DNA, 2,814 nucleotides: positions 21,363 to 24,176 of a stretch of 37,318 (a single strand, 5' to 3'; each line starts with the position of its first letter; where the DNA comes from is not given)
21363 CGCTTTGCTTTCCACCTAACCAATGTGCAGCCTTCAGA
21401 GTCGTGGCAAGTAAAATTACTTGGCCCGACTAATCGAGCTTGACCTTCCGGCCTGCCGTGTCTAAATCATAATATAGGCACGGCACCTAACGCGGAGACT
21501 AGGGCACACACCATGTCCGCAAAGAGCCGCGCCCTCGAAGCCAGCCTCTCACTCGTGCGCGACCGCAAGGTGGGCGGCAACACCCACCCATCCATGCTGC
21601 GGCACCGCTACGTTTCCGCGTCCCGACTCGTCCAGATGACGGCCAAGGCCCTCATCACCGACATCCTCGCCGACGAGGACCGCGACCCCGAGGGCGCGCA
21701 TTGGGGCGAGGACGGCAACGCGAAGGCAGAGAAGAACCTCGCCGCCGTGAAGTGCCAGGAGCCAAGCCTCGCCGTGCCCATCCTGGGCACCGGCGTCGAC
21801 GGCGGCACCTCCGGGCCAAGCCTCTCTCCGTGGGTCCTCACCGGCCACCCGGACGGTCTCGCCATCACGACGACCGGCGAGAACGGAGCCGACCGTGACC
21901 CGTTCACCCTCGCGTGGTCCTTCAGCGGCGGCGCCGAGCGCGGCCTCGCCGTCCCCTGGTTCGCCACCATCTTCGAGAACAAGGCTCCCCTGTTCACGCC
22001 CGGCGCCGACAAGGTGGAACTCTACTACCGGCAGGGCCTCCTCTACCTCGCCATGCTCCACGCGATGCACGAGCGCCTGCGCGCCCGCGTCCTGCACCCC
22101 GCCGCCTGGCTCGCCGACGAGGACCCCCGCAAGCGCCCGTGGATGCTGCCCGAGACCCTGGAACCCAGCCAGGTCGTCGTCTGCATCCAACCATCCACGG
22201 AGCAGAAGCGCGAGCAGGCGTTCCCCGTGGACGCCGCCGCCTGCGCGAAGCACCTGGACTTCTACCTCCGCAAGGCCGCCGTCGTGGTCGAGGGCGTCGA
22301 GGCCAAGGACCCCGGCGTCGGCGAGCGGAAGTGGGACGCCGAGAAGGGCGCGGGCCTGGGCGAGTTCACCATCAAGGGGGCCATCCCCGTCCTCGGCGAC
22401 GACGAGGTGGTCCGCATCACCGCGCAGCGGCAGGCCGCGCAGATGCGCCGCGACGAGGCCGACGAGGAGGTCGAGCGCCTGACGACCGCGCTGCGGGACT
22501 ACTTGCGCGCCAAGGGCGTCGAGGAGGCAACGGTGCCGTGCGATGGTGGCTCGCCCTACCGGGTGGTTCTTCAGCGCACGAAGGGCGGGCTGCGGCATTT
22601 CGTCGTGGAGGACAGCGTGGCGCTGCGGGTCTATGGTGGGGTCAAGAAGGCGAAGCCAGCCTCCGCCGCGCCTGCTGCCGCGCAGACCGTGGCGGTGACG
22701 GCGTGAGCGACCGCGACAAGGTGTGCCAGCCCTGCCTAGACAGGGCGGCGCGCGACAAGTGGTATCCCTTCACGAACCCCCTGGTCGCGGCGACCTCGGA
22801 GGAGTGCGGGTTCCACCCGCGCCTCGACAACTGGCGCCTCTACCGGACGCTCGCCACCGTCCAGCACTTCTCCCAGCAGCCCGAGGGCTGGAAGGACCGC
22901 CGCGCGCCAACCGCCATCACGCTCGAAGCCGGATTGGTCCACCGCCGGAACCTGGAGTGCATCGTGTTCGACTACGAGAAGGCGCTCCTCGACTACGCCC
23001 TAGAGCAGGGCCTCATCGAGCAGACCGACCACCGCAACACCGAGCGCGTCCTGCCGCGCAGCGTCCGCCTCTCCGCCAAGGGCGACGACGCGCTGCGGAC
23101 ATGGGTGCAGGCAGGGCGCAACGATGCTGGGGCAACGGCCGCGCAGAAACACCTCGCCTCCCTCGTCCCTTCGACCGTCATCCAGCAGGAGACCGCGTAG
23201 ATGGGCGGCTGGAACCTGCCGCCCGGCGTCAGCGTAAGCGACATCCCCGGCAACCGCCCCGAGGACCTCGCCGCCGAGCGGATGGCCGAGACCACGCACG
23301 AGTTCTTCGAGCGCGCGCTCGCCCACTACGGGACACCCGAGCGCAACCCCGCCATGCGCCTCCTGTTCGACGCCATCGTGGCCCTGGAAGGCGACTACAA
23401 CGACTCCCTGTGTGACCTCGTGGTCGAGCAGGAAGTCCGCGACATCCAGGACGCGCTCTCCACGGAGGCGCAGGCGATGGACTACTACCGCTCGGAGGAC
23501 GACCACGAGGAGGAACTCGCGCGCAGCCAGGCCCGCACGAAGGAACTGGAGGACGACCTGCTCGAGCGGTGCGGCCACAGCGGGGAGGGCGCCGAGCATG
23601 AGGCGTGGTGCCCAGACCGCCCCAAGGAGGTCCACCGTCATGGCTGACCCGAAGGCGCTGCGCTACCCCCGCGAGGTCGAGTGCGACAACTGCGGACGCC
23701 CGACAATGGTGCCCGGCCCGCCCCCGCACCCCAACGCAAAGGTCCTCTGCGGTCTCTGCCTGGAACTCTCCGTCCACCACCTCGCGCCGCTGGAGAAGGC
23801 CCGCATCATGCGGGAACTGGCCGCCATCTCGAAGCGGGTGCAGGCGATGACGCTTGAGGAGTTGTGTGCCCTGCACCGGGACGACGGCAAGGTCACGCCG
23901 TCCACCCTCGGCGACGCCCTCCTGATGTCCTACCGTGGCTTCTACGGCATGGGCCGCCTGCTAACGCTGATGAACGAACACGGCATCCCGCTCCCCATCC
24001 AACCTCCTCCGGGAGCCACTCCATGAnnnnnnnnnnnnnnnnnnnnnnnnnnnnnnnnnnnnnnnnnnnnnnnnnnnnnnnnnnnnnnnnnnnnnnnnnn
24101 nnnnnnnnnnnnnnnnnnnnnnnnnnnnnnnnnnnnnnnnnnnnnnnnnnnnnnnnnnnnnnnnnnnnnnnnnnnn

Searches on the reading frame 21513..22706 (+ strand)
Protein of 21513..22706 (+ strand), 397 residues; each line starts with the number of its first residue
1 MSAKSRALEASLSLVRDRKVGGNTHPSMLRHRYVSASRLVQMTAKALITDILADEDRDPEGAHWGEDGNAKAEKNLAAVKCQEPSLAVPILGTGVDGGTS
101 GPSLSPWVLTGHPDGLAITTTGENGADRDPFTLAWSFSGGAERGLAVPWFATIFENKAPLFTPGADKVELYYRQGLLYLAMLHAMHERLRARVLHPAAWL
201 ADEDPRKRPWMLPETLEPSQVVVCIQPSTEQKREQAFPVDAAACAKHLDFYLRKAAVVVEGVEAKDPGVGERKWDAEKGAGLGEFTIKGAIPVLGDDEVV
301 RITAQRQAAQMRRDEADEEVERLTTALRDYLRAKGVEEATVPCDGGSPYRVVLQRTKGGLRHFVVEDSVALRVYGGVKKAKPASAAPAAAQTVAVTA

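Call 11: search_protein_families(library=pfam, proteins=[window:21513-22706:+], max_evalue=0.01)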
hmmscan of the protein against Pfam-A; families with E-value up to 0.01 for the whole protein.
window:21513-22706:+ (397 aa): 0 families

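Call 13: find_related_loci(query=window:21513-22706:+, collection=viral_contigs, flank=10000)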
Query window:21513-22706:+ (397 aa) in viral_contigs; peptide patterns used: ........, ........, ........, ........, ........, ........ (x = any residue, [..] = any of these).
5 stretches matched a pattern; 1 encode a relative of the query (tblastn E <= 1e-3); 1 distinct loci.
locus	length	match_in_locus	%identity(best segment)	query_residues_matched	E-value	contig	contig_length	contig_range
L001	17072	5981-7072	58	1-381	4e-133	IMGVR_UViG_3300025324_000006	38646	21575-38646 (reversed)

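Call 16: search_protein_families(library=phrogs, proteins=[window:21513-22706:+], max_evalue=0.01)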
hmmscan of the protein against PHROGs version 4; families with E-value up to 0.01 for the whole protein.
window:21513-22706:+ (397 aa): 0 families

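Call 18: find_homologous_proteins(query=window:21513-22706:+)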
Query window:21513-22706:+ (397 aa): 9 proteins with E <= 0.001 among 8000 candidates.
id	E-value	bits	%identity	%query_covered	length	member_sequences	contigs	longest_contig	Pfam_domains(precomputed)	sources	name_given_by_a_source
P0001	4.6e-262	887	99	100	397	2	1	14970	-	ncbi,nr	ncbi:MAG: hypothetical protein LC623_05720 [Halobacteriales archaeon]|nr:hypothetical protein [Halob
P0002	2.4e-127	443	58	96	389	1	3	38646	-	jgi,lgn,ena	-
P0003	8.0e-124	432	59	94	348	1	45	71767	-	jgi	jgi:hypothetical protein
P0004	9.3e-123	428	58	99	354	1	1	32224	-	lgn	-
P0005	4.3e-114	400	55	99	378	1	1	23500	-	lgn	-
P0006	3.6e-82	294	47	95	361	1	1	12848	-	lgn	-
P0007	1.9e-76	276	44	96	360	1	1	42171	-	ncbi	-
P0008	2.6e-76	275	43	95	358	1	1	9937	-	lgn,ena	-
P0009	2.9e-68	249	43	94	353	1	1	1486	-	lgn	-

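Call 20: find_encoding_contigs(protein=P0003, flank=10000, max_places=4)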
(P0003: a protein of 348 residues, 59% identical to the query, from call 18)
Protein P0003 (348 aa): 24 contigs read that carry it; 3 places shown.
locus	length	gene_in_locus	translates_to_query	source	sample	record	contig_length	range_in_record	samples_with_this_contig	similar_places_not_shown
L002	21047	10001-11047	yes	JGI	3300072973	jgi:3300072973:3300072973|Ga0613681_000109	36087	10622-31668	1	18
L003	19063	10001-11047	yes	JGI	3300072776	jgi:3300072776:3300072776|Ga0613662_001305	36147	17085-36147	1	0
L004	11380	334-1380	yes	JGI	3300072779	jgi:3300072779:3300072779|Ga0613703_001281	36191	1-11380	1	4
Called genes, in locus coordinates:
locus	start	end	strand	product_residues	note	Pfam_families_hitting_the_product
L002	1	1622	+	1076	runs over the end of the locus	-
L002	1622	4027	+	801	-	-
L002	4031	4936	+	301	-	-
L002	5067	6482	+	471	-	-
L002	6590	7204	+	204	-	-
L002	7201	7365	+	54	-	-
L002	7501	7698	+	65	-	-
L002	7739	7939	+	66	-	PF15777:Anti-TRAP (faint)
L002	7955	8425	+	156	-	PF04404:ERF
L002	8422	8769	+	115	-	-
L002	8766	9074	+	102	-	-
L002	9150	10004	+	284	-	-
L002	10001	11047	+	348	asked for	-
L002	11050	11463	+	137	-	-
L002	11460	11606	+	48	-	-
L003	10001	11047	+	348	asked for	-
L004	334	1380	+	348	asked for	-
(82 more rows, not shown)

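Call 21: find_encoding_contigs(protein=P0007, flank=10000, max_places=2)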
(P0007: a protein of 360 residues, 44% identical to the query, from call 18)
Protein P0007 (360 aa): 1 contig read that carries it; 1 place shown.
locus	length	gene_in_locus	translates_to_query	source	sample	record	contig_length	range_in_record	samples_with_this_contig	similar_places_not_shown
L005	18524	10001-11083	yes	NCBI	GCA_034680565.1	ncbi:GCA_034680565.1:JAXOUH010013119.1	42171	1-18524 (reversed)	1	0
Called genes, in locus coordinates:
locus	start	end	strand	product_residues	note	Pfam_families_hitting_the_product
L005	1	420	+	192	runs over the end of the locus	-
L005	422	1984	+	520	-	-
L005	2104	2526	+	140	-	-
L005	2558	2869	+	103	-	-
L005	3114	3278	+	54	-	-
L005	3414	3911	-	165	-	-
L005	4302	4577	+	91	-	-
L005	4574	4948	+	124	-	-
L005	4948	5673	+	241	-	-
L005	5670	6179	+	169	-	PF13392:HNH_3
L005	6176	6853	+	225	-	-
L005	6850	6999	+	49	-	-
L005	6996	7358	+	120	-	-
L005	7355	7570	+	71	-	-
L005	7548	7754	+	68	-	-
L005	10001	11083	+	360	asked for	-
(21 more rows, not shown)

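Call 41: find_related_loci(query=A1, collection=genome_contigs, flank=10000)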
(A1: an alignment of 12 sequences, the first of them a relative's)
Query A1 (482 aa) in genome_contigs; peptide patterns used: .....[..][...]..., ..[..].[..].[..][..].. (x = any residue, [..] = any of these).
237 stretches matched a pattern; 13 encode a relative of the query (tblastn E <= 1e-3); 13 distinct loci.
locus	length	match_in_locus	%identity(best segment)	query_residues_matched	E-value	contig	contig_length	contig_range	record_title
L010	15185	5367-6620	34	29-464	1e-64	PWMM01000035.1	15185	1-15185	MAG: Syntrophomonadaceae bacterium isolate CSSed10_277R1 CS-Sed10-C8359, whole genome shotgun sequence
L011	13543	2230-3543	32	17-460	9e-59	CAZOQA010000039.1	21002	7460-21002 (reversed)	MAG TPA_asm: uncultured Thermoplasmatales archaeon isolate binchicken_co207_141 genome assembly, contig: NODE_2197_lengt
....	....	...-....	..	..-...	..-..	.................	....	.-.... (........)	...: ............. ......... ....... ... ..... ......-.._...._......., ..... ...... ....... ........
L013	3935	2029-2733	30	222-466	1e-16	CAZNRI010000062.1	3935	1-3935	MAG TPA_asm: uncultured Brevefilum sp. isolate binchicken_co211_279 genome assembly, contig: NODE_20805_length_3935_cov_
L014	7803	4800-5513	28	167-408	4e-16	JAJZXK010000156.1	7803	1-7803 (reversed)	MAG: Bacillota bacterium isolate TL1-3.bin6 NODE_8450_length_7803_cov_1.192418, whole genome shotgun sequence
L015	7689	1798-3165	25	37-459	6e-15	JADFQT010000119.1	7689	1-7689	MAG: Chloroflexota bacterium isolate B80T1B5 B80T1B5_NODE14171, whole genome shotgun sequence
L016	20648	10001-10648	31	250-459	2e-14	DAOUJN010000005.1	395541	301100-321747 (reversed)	MAG TPA_asm: Dehalococcoidia bacterium isolate S34_266 k113_629094, whole genome shotgun sequence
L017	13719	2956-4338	25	33-459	2e-13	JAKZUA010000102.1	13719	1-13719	MAG: Dehalococcoidia bacterium isolate Langseth_MAG_00073 Langseth_MAG_00073_000000000102, whole genome shotgun sequence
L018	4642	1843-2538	30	230-465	2e-11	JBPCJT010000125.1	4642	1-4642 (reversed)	MAG: Gemmatimonadaceae bacterium isolate TH_ant_mag_33 S1Ck127_10244683_flag_0_multi_7.9845_len_4642, whole genome shotg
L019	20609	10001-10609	27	250-464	8e-11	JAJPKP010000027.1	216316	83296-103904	MAG: Proteobacteria bacterium isolate Centralia_MAG_89 k107_1439563, whole genome shotgun sequence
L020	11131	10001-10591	28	250-459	3e-9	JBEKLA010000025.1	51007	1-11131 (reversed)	MAG: Candidatus Binataceae bacterium isolate SPRUCE 35 SPRUCE_35_25, whole genome shotgun sequence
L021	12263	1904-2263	30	354-459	4e-6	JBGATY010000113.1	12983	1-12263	MAG: Planctomycetota bacterium isolate MAG_MBR_AS.81 MBRAS-81_NODE_113_length_12983_cov_4.886642, whole genome shotgun s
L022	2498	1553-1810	36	341-420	4e-6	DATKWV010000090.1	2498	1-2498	MAG TPA_asm: Sedimentisphaerales bacterium isolate SMAG_U14173 k141_4913275, whole genome shotgun sequence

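Call 44: find_encoding_contigs(protein=P0004, flank=10000, max_places=1)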
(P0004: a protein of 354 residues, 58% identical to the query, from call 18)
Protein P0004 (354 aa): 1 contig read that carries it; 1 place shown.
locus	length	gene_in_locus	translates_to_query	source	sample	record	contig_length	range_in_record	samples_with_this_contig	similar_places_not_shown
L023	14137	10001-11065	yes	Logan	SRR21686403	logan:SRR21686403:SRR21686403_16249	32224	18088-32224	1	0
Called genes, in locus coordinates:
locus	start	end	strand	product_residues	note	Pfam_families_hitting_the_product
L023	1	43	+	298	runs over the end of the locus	PF18906:Phage_tube_2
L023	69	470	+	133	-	-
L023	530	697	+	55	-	-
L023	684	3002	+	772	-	PF04513:Baculo_PEP_C (faint), PF10145:PhageMin_Tail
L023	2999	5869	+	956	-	-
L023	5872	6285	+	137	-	-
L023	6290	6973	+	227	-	-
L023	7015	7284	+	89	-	-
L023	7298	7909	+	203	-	-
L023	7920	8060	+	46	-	-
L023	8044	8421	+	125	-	-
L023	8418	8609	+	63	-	-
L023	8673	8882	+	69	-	-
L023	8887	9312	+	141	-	-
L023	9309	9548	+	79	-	-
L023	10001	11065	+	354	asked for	-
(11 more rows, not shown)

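Call 45: find_encoding_contigs(protein=P0005, flank=10000, max_places=1)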
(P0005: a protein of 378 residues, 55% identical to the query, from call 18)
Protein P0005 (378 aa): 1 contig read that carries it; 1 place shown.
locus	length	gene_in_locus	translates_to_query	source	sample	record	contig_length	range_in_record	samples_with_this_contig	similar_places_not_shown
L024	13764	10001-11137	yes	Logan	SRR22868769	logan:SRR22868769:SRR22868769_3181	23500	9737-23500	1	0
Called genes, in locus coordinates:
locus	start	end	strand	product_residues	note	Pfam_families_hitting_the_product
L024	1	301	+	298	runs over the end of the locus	PF18906:Phage_tube_2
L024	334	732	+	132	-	-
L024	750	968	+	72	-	-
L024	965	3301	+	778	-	PF04513:Baculo_PEP_C (faint), PF10145:PhageMin_Tail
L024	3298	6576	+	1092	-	-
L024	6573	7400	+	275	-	-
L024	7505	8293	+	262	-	-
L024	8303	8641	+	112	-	-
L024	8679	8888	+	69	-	-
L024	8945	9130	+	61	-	-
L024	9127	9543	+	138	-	-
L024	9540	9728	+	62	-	-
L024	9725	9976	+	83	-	-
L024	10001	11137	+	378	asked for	-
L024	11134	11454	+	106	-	-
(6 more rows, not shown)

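Call 46: find_encoding_contigs(protein=P0006, flank=10000, max_places=1)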
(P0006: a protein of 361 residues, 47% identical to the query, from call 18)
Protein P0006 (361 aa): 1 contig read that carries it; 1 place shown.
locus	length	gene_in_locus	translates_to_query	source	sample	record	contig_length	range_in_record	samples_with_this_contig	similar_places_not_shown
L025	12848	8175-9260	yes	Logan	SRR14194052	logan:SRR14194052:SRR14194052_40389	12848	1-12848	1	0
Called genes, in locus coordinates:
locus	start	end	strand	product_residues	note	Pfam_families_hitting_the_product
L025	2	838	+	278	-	?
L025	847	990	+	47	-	-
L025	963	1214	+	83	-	-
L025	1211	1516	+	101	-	-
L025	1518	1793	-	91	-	-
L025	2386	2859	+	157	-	-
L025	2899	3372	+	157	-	-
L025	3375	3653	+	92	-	-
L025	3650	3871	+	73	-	-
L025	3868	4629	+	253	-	-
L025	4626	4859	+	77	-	-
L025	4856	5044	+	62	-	-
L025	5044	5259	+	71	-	-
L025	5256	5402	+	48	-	-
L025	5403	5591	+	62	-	-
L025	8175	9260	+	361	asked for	-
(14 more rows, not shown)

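Call 75: search_protein_families(library=pfam, proteins=[window:21513-22706:+], max_evalue=5)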
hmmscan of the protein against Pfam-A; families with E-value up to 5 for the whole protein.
window:21513-22706:+ (397 aa): 0 families

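Call 92: search_solved_structures(query=A2, max_evalue=10)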
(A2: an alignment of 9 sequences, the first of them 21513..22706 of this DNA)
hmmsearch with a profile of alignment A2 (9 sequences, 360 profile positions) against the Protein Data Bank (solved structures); distinct sequences matched with E-value up to 10: 3.
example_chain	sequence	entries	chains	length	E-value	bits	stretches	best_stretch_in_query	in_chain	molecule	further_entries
5jlt_A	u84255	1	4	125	0.34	12.8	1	287-355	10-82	Middle transcription regulatory protein motA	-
9ygm_LG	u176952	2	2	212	0.39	12.6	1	241-316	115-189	60S ribosomal protein eL6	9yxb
6k4y_M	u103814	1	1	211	0.7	11.8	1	285-355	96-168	Middle transcription regulatory protein motA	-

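Call 100: predict_structure(alignment_id=A2)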
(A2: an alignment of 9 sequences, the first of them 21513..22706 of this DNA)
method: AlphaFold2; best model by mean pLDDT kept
length: 397 residues; sequences in the alignment: 9
mean_pLDDT: 66.8   pTM: 0.59
mean pLDDT of the five models: 66.8, 62.6, 61.9, 61.4, 55.7
residues with pLDDT >= 90: 52; 70-90: 164; 50-70: 63; < 50: 118
segments of 3 or more residues with pLDDT < 50: 1-24, 62-81, 96-103, 123-143, 279-294, 358-365, 379-397
pLDDT, mean of each block of 10 residues (from residue 1): 35 37 56 87 89 67 38 35 79 58 73 76 43 41 60 67 69 90 92 77 69 82 65 69 87 93 93 75 40 58 73 78 81 84 78 68 57 68 38 36
secondary structure, 60 per line:
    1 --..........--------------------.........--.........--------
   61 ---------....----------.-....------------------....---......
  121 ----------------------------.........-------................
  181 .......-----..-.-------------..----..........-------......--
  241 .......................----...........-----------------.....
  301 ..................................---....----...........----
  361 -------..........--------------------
elements in order: H3-12 E33-35 H36-41 H44-52 H70-73 E86-89 E108-111 E115-120 E149-157 H165-187 E216-225 E233-238 H241-263 H268-278 H296-334 E338-341 E346-356 E368-377

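Call 102: fold_search(model_id=the predicted structure, library=pdb)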
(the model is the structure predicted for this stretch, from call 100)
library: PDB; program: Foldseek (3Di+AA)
matches with E <= 10: 184; with E <= 0.001: 0
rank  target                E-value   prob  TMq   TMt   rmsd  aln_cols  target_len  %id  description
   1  9kqh_A                1.5e-03  1.00  0.26  0.14  10.6       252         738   10  Crystal structure of Finegoldia magna DinG in complex with ssDNA and ADPNP (released 2025-12-03)
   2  8d3l_I                1.7e-02  0.92  0.25  0.41   9.2       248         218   10  Type I-C Cas4-Cas1-Cas2 complex bound to a PAM/PAM prespacer (released 2022-11-02)
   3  3syy                  1.9e-02  0.87  0.24  0.43  10.7       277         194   12  Crystal Structure of an alkaline exonuclease (LHK-Exo) from Laribacter hongkongensis (released 2012-02-15)
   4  3h4r                  4.3e-02  0.94  0.22  0.37   6.8       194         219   11  Crystal structure of E. coli RecE exonuclease (released 2009-05-26)
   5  4cej_B                8.1e-02  0.35  0.15  0.06  16.1       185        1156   14  Crystal structure of AddAB-DNA-ADPNP complex at 3 Angstrom resolution (released 2014-03-12)
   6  3sz4                  8.6e-02  0.77  0.26  0.46   8.8       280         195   12  Crystal Structure of LHK-Exo in complex with dAMP (released 2012-02-15)
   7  3u4q_B                8.6e-02  0.30  0.14  0.06  16.0       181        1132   15  Structure of AddAB-DNA complex at 2.8 angstroms (released 2012-03-21)
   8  3u44_B                9.1e-02  0.33  0.14  0.06  15.4       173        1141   13  Crystal structure of AddAB-DNA complex (released 2012-03-21)
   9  8xa9_B                1.4e-01  0.80  0.20  0.34   4.7       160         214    8  Human MGME1 in complex with 5'-overhang DNA (released 2024-03-20)
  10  9iac_A                2.0e-01  0.21  0.18  0.24   9.9       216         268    9  Structure of the Argonaute-associated Cas4 family protein 1 (ACE1) from Microcystis aeruginosa (MaACE1) (released 2025-04-23)
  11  9iac_B                2.2e-01  0.47  0.20  0.27   8.7       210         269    9  Structure of the Argonaute-associated Cas4 family protein 1 (ACE1) from Microcystis aeruginosa (MaACE1) (released 2025-04-23)
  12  7lw9_A                2.6e-01  0.41  0.28  0.39  10.5       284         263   12  Human Exonuclease 5 crystal structure in complex with ssDNA, Sm, and Na (released 2021-07-14)
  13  8xa9_A                2.7e-01  0.63  0.18  0.31   4.1       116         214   10  Human MGME1 in complex with 5'-overhang DNA (released 2024-03-20)
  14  7lwa_A                3.6e-01  0.30  0.25  0.36  12.1       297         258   10  Human Exonuclease 5 crystal structure (T88E) in complex with ssDNA and Mg (released 2021-07-14)
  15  7x4a                  5.5e-01  0.03  0.09  0.11  15.9       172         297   10  Native CD-NTase ClCdnE (released 2023-03-08)
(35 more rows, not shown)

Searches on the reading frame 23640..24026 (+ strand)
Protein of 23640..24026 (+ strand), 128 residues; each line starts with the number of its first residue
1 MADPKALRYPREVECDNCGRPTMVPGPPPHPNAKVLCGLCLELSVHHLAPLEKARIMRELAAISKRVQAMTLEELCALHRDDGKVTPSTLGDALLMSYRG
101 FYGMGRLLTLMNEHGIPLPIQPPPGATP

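Call 26: search_protein_families(library=pfam, proteins=[window:23640-24026:+], max_evalue=0.01)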
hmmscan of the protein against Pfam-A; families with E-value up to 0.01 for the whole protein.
window:23640-24026:+ (128 aa): 1 family
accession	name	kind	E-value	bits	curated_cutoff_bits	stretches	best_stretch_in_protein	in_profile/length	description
PF23477.1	zf_Tbcl_2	-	0.0053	16.9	27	1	12-41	5-33/37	Probable treble clef zinc finger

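Call 42: search_protein_families(library=phrogs, proteins=[window:23640-24026:+], max_evalue=0.01)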
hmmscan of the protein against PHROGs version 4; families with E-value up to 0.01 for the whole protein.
window:23640-24026:+ (128 aa): 0 families
